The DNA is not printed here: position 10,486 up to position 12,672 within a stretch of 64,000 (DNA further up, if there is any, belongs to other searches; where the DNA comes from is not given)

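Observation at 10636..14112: Compact AT-rich three-gene cassette (ABC-type ATPase + candidate PD-(D/E)xK nuclease + DUF262/ParB-like protein): candidate undescribed defence system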

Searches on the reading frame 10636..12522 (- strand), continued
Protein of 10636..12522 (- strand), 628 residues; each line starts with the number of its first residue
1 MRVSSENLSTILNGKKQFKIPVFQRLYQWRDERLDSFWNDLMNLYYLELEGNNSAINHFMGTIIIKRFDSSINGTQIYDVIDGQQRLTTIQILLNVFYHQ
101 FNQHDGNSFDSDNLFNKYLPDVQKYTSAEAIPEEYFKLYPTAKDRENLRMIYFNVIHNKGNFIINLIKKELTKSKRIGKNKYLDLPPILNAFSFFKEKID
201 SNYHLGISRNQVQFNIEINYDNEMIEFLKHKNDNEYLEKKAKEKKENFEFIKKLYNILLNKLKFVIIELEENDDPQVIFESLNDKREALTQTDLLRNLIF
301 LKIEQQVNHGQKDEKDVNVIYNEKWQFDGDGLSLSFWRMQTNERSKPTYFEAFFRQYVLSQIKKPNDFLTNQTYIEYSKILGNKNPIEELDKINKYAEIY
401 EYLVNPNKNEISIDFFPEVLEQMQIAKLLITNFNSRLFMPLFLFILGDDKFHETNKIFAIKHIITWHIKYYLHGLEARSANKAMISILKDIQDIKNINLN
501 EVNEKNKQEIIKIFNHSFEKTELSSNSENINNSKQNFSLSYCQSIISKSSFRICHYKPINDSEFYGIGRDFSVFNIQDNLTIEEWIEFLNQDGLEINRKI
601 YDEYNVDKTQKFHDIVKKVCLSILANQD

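Call 25: find_encoding_contigs(protein=P0005, flank=6000, max_places=3)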
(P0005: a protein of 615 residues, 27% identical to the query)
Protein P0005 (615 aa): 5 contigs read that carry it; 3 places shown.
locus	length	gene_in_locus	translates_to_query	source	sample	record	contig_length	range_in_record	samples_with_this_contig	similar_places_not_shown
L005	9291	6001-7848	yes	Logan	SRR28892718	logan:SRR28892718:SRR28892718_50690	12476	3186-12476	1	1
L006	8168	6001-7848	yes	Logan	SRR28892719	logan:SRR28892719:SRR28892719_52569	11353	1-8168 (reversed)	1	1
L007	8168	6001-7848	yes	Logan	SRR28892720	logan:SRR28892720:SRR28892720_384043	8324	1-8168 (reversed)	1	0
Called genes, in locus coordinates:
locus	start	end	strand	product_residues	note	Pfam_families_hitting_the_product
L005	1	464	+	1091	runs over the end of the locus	PF13091:PLDc_2, PF04851:ResIII, PF00176:SNF2-rel_dom, PF00270:DEAD (faint), PF00271:Helicase_C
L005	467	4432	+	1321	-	PF02384:N6_Mtase (faint), PF20473:MmeI_Mtase (faint), PF07669:Eco57I, PF12950:TaqI_C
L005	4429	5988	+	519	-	PF02463:SMC_N, PF13476:AAA_23 (weak)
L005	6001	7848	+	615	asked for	PF03235:GmrSD_N, PF07510:GmrSD_C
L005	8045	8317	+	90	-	-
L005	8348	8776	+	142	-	-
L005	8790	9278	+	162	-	-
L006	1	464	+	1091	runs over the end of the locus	PF13091:PLDc_2, PF04851:ResIII, PF00176:SNF2-rel_dom, PF00270:DEAD (faint), PF00271:Helicase_C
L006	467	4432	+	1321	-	PF02384:N6_Mtase (faint), PF20473:MmeI_Mtase (faint), PF07669:Eco57I, PF12950:TaqI_C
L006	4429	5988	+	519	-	PF02463:SMC_N, PF13476:AAA_23 (weak)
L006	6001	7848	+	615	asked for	PF03235:GmrSD_N, PF07510:GmrSD_C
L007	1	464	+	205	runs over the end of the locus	?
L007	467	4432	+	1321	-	PF02384:N6_Mtase (faint), PF20473:MmeI_Mtase (faint), PF07669:Eco57I, PF12950:TaqI_C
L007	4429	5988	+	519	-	PF02463:SMC_N, PF13476:AAA_23 (weak)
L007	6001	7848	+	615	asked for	PF03235:GmrSD_N, PF07510:GmrSD_C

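Call 50: predict_structure(alignment_id=A3)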
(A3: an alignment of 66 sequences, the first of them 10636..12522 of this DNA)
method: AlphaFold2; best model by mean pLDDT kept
length: 628 residues; sequences in the alignment: 66
mean_pLDDT: 76.4   pTM: 0.74
mean pLDDT of the five models: 76.4, 73.8, 73.6, 73.2, 70.1
residues with pLDDT >= 90: 206; 70-90: 230; 50-70: 107; < 50: 85
segments of 3 or more residues with pLDDT < 50: 208-219, 522-585, 626-628
pLDDT, mean of each block of 10 residues (from residue 1): 96 94 82 93 93 84 91 89 93 95 74 81 88 80 89 82 79 62 78 93 60 46 76 88 90 96 95 83 73 90 88 80 85 83 89 94 88 93 94 94 77 69 78 76 91 85 80 72 82 64 56 61 43 37 40 34 33 33 49 52 67 69 55
secondary structure, 60 per line:
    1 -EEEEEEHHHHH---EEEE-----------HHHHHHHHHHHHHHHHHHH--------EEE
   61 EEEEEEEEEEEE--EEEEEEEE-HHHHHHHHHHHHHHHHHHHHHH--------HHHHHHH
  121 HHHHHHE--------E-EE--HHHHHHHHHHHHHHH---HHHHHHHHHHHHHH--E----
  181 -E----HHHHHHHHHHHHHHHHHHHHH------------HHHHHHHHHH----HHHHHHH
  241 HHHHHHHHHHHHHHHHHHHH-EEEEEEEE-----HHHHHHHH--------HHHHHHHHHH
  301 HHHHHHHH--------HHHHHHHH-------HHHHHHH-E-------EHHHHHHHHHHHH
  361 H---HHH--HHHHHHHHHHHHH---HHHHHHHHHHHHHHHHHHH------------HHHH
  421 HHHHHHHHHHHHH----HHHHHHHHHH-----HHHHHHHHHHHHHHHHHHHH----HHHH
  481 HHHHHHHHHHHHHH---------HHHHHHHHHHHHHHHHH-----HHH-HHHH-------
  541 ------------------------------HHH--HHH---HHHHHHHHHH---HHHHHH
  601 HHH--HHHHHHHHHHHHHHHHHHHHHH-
elements in order: E2-7 H8-12 E16-19 H31-49 E58-72 E75-82 H84-105 H114-126 H142-156 H160-173 H187-207 H220-229 H234-260 E262-269 H275-282 H291-308 H317-324 H332-338 H349-361 H370-382 H386-404 H417-433 H438-447 H453-472 H477-494 H504-520 H530-533 H582-591 H595-603 H606-627

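Call 52: fold_search(model_id=the predicted structure, library=pdb)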
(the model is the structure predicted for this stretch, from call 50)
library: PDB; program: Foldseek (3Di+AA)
matches with E <= 10: 63; with E <= 0.001: 6
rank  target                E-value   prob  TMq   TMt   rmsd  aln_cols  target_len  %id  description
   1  9jfl_B                2.4e-09  1.00  0.46  0.48   8.1       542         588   15  Molecular basis of the phosphorothioation-sensing antiphage defence system DndBCDE-DndI (released 2024-12-11)
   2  6jiv_A                3.8e-09  1.00  0.28  0.32  25.3       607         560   15  SspE crystal structure (released 2020-03-25)
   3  9jfl_A                6.4e-09  1.00  0.47  0.49   7.8       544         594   15  Molecular basis of the phosphorothioation-sensing antiphage defence system DndBCDE-DndI (released 2024-12-11)
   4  7drs_A                1.3e-08  1.00  0.30  0.24  22.9       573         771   13  Structure of SspE_40224 (released 2022-06-29)
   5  6jiv_C                2.2e-08  1.00  0.29  0.32  23.9       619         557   14  SspE crystal structure (released 2020-03-25)
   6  7drr_A                3.5e-08  1.00  0.29  0.24  22.7       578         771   12  Structure of SspE-R100A protein (released 2022-06-29)
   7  7p9k_A                1.7e-01  0.35  0.18  0.19  19.8       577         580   12  BrxU, GmrSD-family Type IV restriction enzyme (released 2021-12-08)
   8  7p9m_A                3.5e-01  0.35  0.15  0.16  17.8       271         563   13  BrxU, GmrSD-family Type IV restriction enzyme (released 2021-12-08)
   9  7xq2                  1.4e+00  0.06  0.10  0.13  24.4       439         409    8  Structure of hSLC19A1+2'3'-cGAMP (released 2022-10-05)
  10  3wfr_H                2.2e+00  0.04  0.11  0.13  16.9       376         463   10  tRNA processing enzyme complex 2 (released 2014-01-01)
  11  7xpz                  2.2e+00  0.04  0.10  0.13  24.7       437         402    7  Structure of Apo-hSLC19A1 (released 2022-10-05)
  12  7n54_C                2.9e+00  0.08  0.11  0.24  13.8       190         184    7  Complex structure of GLAU4 with glaucine (released 2022-06-29)
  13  5k5a                  3.0e+00  0.04  0.07  0.13  15.6       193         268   10  Structure of the pNOB8-like ParB N-domain (released 2016-06-15)
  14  7n4w                  3.6e+00  0.09  0.12  0.26  13.3       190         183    8  Complex structure of ROTU4 with rotundine (released 2022-06-29)
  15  7eiv_C                3.8e+00  0.03  0.09  0.10  19.2       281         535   11  heterotetrameric glycyl-tRNA synthetase from Escherichia coli (released 2021-08-11)
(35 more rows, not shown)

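Call 54: find_encoding_contigs(protein=P0009, flank=5000, max_places=2)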
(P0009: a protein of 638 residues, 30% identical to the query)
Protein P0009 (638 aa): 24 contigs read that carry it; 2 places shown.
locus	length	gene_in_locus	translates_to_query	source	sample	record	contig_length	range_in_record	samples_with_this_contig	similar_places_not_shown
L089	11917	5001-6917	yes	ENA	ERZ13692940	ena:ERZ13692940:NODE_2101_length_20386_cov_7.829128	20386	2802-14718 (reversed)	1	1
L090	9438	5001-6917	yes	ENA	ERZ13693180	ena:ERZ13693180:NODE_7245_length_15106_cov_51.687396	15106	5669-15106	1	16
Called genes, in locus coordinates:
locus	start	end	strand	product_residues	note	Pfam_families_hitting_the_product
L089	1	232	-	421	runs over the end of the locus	PF01381:HTH_3, PF12728:HTH_17 (faint), PF12844:HTH_19 (faint), PF13384:HTH_23 (faint), PF13404:HTH_AsnC-type (faint), PF13412:HTH_24 (faint), PF13560:HTH_31, PF06114:Peptidase_M78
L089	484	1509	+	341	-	PF00004:AAA, PF07728:AAA_5 (faint)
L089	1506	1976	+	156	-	PF27322:Cap8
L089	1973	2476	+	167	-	PF18173:bacHORMA_2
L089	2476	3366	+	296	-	PF18144:SMODS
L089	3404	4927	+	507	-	PF18145:SAVED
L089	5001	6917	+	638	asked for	PF03235:GmrSD_N, PF07510:GmrSD_C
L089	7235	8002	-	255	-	PF20247:DUF6602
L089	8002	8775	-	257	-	-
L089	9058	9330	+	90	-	-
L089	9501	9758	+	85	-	PF01541:GIY-YIG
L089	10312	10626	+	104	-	-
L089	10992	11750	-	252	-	PF01145:Band_7, PF13421:Band_7_1 (weak)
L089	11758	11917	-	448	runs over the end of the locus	PF25145:NfeD1b_N, PF24961:NfeD_membrane, PF01957:NfeD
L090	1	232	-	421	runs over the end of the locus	PF01381:HTH_3, PF12728:HTH_17 (faint), PF12844:HTH_19 (faint), PF13384:HTH_23 (faint), PF13404:HTH_AsnC-type (faint), PF13412:HTH_24 (faint), PF13560:HTH_31, PF06114:Peptidase_M78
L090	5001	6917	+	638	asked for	PF03235:GmrSD_N, PF07510:GmrSD_C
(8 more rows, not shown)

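Call 55: find_encoding_contigs(protein=P0008, flank=5000, max_places=2)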
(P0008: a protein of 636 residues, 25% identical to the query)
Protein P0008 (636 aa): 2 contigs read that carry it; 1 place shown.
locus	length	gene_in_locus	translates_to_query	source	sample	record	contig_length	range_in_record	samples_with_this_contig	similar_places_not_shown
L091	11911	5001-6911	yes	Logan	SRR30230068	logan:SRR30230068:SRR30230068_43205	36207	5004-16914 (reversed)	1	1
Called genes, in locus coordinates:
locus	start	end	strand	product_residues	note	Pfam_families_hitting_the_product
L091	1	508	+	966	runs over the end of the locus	PF04851:ResIII, PF00270:DEAD (weak), PF19778:RE_endonuc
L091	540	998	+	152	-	-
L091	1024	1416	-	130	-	PF12957:DUF3846 (weak)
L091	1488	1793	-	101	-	-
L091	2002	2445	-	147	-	PF12728:HTH_17 (weak)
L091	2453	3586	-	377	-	PF00589:Phage_integrase (weak)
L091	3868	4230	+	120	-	-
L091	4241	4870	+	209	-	-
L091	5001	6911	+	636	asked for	PF03235:GmrSD_N, PF07510:GmrSD_C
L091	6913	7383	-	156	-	-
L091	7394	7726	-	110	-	-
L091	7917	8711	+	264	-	PF13091:PLDc_2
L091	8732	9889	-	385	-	PF11795:DUF3322, PF09983:JetD_C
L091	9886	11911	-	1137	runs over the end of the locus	PF13476:AAA_23 (weak), PF13555:AAA_29, PF13558:SbcC_Walker_B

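Call 56: find_encoding_contigs(protein=P0011, flank=5000, max_places=2)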
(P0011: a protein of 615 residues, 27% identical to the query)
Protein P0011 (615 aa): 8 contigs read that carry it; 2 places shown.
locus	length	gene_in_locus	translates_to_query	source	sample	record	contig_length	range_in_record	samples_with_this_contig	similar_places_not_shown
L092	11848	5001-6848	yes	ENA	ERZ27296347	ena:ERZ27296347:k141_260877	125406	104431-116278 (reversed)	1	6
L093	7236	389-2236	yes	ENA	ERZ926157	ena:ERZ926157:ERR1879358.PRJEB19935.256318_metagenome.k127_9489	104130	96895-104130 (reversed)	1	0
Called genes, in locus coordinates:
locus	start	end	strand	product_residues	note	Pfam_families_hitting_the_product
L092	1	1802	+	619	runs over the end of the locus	PF01555:N6_N4_Mtase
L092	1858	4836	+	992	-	PF04851:ResIII, PF00270:DEAD (weak), PF19778:RE_endonuc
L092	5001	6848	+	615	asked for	PF03235:GmrSD_N, PF07510:GmrSD_C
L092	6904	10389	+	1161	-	-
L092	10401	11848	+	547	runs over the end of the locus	PF19974:TCAD9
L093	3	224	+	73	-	?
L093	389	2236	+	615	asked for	PF03235:GmrSD_N, PF07510:GmrSD_C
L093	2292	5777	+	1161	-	-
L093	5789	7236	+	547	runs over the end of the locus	PF19974:TCAD9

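Call 57: find_encoding_contigs(protein=P0013, flank=5000, max_places=2)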
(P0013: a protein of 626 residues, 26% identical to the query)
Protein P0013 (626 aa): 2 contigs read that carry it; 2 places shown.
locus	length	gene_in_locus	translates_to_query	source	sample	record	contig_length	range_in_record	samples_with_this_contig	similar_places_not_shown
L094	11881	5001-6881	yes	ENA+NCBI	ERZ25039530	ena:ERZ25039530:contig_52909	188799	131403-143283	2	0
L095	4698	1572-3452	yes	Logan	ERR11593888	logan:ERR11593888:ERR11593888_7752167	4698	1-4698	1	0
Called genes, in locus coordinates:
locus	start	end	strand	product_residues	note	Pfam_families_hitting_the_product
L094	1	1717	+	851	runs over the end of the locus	PF00515:TPR_1 (faint), PF07719:TPR_2 (faint), PF12895:ANAPC3 (faint), PF13174:TPR_6 (faint), PF13176:TPR_7 (faint), PF13181:TPR_8 (faint), PF13414:TPR_11 (faint), PF14559:TPR_19 (weak), +8 more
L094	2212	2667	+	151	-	PF01797:Y1_Tnp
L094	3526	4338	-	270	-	-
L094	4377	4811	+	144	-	PF27542:ArfC (weak)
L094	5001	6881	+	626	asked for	PF03235:GmrSD_N, PF07510:GmrSD_C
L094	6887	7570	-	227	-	-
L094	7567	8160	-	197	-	PF13338:AbiEi_4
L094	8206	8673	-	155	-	PF01316:Arg_repressor, PF02863:Arg_repressor_C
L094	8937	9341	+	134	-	-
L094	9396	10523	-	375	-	PF01916:DS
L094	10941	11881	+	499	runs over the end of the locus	PF03283:PAE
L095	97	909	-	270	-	-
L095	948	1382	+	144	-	PF27542:ArfC (weak)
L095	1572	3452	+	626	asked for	PF03235:GmrSD_N, PF07510:GmrSD_C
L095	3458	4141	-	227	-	-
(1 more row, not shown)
